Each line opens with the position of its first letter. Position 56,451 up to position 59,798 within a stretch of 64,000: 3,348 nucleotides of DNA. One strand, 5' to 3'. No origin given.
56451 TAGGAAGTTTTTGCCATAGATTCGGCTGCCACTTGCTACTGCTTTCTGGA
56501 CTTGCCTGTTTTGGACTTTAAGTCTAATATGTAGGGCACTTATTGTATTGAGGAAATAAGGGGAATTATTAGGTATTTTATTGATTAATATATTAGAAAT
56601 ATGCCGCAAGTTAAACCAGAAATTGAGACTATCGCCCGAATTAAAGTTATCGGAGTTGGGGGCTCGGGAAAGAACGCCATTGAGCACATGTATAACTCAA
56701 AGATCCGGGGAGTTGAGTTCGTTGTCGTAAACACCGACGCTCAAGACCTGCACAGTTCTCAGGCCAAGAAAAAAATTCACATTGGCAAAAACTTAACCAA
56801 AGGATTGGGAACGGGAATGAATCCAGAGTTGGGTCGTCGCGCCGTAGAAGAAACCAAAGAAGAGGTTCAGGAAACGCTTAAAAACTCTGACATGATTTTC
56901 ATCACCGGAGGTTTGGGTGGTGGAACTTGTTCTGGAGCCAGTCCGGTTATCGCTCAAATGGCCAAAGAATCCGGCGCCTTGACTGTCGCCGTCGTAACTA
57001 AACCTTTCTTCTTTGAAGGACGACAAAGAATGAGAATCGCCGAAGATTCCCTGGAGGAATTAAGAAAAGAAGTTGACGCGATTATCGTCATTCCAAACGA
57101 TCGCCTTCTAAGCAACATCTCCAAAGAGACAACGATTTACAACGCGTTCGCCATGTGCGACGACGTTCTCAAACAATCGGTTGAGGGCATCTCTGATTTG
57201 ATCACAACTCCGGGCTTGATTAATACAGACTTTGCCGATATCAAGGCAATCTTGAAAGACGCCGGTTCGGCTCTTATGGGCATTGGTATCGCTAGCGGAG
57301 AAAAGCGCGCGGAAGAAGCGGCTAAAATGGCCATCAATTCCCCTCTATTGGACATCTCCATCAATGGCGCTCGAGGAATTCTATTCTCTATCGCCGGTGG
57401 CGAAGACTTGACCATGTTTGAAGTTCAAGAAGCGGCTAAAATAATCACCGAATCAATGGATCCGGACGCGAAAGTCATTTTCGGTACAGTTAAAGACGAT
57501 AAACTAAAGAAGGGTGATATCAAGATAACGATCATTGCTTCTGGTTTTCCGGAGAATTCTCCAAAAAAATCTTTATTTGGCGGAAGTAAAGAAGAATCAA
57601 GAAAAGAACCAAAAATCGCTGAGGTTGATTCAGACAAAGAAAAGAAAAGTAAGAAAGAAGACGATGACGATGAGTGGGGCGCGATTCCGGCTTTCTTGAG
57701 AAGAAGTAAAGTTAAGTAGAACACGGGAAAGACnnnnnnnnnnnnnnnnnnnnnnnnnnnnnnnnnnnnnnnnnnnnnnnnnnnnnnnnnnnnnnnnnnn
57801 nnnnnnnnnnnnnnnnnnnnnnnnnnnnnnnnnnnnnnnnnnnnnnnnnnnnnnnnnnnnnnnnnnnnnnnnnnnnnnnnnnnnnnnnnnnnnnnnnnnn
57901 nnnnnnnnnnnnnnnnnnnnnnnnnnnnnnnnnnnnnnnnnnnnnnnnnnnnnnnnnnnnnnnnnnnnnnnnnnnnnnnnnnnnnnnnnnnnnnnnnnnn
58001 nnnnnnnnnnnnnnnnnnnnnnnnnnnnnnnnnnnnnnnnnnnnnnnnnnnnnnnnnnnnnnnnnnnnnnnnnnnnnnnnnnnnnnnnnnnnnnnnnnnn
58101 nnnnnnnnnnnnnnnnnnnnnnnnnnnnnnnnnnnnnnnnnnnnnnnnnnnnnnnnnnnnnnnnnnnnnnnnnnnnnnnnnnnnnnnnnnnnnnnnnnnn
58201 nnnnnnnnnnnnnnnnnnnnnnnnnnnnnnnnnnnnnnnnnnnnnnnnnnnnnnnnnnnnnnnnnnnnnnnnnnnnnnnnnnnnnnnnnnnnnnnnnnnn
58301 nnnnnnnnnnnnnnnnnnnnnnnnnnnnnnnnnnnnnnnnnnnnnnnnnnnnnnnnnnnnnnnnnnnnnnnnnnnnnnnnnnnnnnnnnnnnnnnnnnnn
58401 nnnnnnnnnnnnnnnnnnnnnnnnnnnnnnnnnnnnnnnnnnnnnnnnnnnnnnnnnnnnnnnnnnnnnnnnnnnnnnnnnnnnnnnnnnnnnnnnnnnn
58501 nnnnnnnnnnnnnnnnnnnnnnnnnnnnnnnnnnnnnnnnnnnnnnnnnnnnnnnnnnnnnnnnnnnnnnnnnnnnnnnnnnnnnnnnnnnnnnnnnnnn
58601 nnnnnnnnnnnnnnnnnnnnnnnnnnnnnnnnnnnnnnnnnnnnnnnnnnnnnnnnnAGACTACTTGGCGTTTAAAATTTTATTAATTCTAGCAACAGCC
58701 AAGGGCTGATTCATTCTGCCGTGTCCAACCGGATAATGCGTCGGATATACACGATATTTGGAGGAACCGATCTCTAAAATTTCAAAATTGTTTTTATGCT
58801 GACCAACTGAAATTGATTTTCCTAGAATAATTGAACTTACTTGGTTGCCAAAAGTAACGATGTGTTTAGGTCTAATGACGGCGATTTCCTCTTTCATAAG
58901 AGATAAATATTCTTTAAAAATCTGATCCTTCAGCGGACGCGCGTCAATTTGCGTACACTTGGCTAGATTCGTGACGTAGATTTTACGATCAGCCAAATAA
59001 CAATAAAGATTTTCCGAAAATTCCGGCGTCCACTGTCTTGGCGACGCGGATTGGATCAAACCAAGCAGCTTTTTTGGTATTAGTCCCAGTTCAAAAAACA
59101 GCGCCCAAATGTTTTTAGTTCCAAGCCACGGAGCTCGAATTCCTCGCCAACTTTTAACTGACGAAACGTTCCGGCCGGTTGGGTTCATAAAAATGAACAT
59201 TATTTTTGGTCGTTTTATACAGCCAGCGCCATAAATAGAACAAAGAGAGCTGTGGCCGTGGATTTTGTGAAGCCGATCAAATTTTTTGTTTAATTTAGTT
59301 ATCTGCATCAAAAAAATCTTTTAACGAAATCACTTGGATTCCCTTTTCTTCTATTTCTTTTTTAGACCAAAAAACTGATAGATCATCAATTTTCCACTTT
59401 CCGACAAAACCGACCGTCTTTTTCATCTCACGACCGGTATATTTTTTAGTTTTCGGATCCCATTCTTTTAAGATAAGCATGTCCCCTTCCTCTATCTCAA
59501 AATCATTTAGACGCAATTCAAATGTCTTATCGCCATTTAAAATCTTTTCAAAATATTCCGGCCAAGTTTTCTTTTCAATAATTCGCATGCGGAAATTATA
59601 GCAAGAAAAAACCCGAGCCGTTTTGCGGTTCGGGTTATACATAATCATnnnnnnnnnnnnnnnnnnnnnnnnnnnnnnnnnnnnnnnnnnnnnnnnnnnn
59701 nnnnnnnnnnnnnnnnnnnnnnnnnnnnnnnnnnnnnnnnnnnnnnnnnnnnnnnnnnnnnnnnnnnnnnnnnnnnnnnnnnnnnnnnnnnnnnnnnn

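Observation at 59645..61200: GC-richer islet encoding a ParB/Srx-like nuclease-domain protein and a Cys-rich zinc-ribbon protein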

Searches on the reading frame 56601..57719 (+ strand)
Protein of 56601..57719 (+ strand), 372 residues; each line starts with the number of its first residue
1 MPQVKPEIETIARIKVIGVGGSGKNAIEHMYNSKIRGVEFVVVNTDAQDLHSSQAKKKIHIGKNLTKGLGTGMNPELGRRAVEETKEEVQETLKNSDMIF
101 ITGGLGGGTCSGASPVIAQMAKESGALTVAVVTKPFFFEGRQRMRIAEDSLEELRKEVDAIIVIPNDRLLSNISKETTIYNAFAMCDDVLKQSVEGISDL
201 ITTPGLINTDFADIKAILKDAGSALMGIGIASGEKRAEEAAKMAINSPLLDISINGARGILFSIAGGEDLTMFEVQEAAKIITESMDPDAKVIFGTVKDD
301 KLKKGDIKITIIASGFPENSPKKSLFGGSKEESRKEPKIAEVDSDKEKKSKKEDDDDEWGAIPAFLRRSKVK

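Call 19: find_related_loci(query=window:56601-57719:+, collection=genome_contigs, flank=10000)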
Query window:56601-57719:+ (372 aa) in genome_contigs; peptide patterns used: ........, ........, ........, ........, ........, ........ (x = any residue, [..] = any of these).
162 stretches matched a pattern; 72 encode a relative of the query (tblastn E <= 1e-3); 72 distinct loci.
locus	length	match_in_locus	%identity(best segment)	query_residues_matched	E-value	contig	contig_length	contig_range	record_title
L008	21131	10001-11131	90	1-372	0e+0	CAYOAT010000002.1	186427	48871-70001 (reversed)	MAG TPA_asm: uncultured Candidatus Saccharibacteria bacterium isolate binchicken_co113_255 genome assembly, contig: NODE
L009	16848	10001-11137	88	1-372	0e+0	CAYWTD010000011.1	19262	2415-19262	MAG TPA_asm: uncultured Candidatus Saccharibacteria bacterium isolate binchicken_co59_4 genome assembly, contig: NODE_61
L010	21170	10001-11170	69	1-370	7e-171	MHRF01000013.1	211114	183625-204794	MAG: Candidatus Taylorbacteria bacterium RIFCSPHIGHO2_01_FULL_46_22b rifcsphigho2_01_scaffold_94, whole genome shotgun s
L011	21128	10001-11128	69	1-372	3e-170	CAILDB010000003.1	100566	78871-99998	uncultured bacterium isolate MJ130729B_bin-744 genome assembly, contig: bin-744:03/29, whole genome shotgun sequence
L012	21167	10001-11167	67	1-372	1e-169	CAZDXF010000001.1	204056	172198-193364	MAG TPA_asm: uncultured Candidatus Saccharibacteria bacterium isolate SRP329715_co1_365 genome assembly, contig: NODE_38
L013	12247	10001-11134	67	1-365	1e-168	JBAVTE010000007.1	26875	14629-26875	MAG: Minisyncoccia bacterium isolate MFD03852_ilm_asm_bin17 k127_44315, whole genome shotgun sequence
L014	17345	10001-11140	71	1-371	9e-166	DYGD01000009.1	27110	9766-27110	MAG TPA_asm: Candidatus Paceibacter sp. isolate BE2012_4_43_20 Afr_mines_BE2012_890_length_27110_cov_8_538570, whole gen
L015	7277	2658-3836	67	1-370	4e-165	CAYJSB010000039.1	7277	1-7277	MAG TPA_asm: uncultured Candidatus Saccharibacteria bacterium isolate ERP125453_co1_310 genome assembly, contig: NODE_12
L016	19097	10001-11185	67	1-370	2e-170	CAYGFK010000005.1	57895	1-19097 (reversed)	MAG TPA_asm: uncultured Candidatus Saccharibacteria bacterium isolate ERP113451_co3_24 genome assembly, contig: NODE_227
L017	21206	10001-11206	66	1-372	2e-162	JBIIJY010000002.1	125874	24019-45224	MAG: Candidatus Paceibacteria bacterium isolate ME2001-10-09pf_3300042861_group1_bin230 Rohwer_bin1539_scaffold_42_c2, w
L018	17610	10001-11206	62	1-372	3e-160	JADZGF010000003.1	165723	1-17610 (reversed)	MAG: Candidatus Nomurabacteria bacterium isolate SJ94 c_000000591644, whole genome shotgun sequence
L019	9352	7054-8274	62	1-372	2e-155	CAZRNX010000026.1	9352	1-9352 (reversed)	MAG TPA_asm: uncultured Candidatus Saccharibacteria bacterium isolate SRP124282_co8_23 genome assembly, contig: NODE_147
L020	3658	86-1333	59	1-372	1e-161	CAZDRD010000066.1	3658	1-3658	MAG TPA_asm: uncultured Candidatus Saccharibacteria bacterium isolate SRP278252_co2_139 genome assembly, contig: NODE_56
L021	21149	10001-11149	65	1-372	1e-153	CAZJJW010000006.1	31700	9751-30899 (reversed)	MAG TPA_asm: uncultured Candidatus Saccharibacteria bacterium isolate binchicken_co227_938 genome assembly, contig: NODE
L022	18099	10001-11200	60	1-370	1e-151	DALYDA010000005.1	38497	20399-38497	MAG TPA_asm: Candidatus Paceibacterota bacterium isolate CTOTU14215 NODE_205_length_38497_cov_4.716638, whole genome sho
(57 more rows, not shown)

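Call 53: search_protein_families(library=pfam, proteins=[L008:12904-13890:-], max_evalue=0.01)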
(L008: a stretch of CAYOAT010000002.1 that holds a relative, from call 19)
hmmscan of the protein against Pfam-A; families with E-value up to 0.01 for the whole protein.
L008:12904-13890:- (328 aa): 4 families
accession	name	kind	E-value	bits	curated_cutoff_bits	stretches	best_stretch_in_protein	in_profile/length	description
PF00069.31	Pkinase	-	8.8e-10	38.9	31.7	1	189-271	67-145/263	Protein kinase domain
PF01636.29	APH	-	1.2e-05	25.6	23.2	1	221-274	145-200/239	Phosphotransferase enzyme family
PF06293.20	Kdo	-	0.00061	19.7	21.3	1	228-271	123-169/207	Lipopolysaccharide kinase (Kdo/WaaP) family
PF19974.5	TCAD9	-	0.0023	17.6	40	1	230-271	285-324/429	Ternary complex associated domain 9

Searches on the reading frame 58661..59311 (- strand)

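Call 4: search_protein_families(library=pfam, proteins=[window:58661-59311:-], max_evalue=1)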
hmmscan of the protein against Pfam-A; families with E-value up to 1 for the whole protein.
window:58661-59311:- (216 aa): 2 families
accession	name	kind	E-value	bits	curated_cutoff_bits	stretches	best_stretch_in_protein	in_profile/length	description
PF03167.25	UDG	-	5.2e-08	33.5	24.3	1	32-194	6-118/141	Uracil DNA glycosylase superfamily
PF21236.3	PRS7_OB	-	0.1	12.6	26.7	0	201-215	5-19/69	26S proteasome regulatory subunit 7, OB domain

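Call 7: search_protein_families(library=padloc, proteins=[window:58661-59311:-], max_evalue=1)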
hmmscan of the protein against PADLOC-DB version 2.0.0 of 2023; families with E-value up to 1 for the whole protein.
window:58661-59311:- (216 aa): 0 families

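Call 8: search_protein_families(library=phrogs, proteins=[window:58661-59311:-], max_evalue=0.1)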
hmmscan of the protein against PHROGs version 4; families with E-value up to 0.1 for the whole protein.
window:58661-59311:- (216 aa): 2 families
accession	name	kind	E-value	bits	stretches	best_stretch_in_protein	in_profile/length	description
phrog_13175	-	unknown function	0.0042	18.2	1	110-166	39-95/146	-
phrog_4335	-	unknown function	0.005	17.1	1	110-163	314-366/421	-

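Call 9: search_protein_families(library=ncbifam, proteins=[window:58661-59311:-], max_evalue=0.1)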
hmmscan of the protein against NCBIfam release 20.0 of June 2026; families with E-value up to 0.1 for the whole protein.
window:58661-59311:- (216 aa): 3 families
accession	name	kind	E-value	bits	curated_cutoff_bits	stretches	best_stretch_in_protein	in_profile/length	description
TIGR00758.1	UDG_fam4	subfamily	2.6e-07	30.5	125.3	1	109-195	62-148/173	uracil-DNA glycosylase, family 4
NF040953.1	Arch_udg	equivalog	4e-06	26.5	250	1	107-194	71-162/184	type-4 uracil-DNA glycosylase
TIGR03914.1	UDG_fam_dom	hypoth_equivalog_domain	0.0024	17.5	189.95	1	122-183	137-197/231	UdgX family uracil-DNA binding protein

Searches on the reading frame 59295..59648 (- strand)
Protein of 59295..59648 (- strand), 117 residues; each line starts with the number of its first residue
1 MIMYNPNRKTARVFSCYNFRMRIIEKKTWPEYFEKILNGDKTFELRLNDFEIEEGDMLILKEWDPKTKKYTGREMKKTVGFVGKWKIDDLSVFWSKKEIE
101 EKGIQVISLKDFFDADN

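Call 4: search_protein_families(library=pfam, proteins=[window:59295-59648:-], max_evalue=1)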
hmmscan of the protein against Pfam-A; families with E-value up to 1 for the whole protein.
window:59295-59648:- (117 aa): 2 families
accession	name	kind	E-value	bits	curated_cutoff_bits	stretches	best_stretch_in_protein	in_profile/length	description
PF12961.13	DUF3850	-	4.1e-18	65.8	22.9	1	24-83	2-61/77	Domain of unknown function (DUF3850)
PF04266.20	ASCH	-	4.3e-05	24.6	21.2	1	29-69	4-44/103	ASCH domain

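Call 7: search_protein_families(library=padloc, proteins=[window:59295-59648:-], max_evalue=1)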
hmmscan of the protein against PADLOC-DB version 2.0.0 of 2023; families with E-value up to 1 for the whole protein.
window:59295-59648:- (117 aa): 2 families
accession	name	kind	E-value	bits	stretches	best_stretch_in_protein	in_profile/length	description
PDLC04424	PDC-M11B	-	0.002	16.1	1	30-113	16-90/142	-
PDLC04425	PDC-M11B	-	0.0058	15.1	1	30-52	9-31/132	-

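Call 8: search_protein_families(library=phrogs, proteins=[window:59295-59648:-], max_evalue=0.1)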
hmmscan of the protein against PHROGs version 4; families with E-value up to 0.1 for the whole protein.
window:59295-59648:- (117 aa): 6 families
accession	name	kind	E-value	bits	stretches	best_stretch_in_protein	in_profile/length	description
phrog_986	-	DNA, RNA and nucleotide metabolism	5.4e-20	73.2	1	19-83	93-155/253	RNA-binding protein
phrog_1812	-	unknown function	5e-14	53.3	1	22-86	3-68/150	-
phrog_16529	-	unknown function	7.4e-08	33.7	1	23-82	2-59/140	-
phrog_24858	-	unknown function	4.6e-06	27.3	1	27-91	108-170/180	-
phrog_3136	-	unknown function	0.00044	21.3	1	30-58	11-39/134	-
phrog_15982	-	unknown function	0.025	14.6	1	30-81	379-428/453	-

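Call 9: search_protein_families(library=ncbifam, proteins=[window:59295-59648:-], max_evalue=0.1)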
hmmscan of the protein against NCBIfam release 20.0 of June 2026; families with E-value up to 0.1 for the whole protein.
window:59295-59648:- (117 aa): 0 families
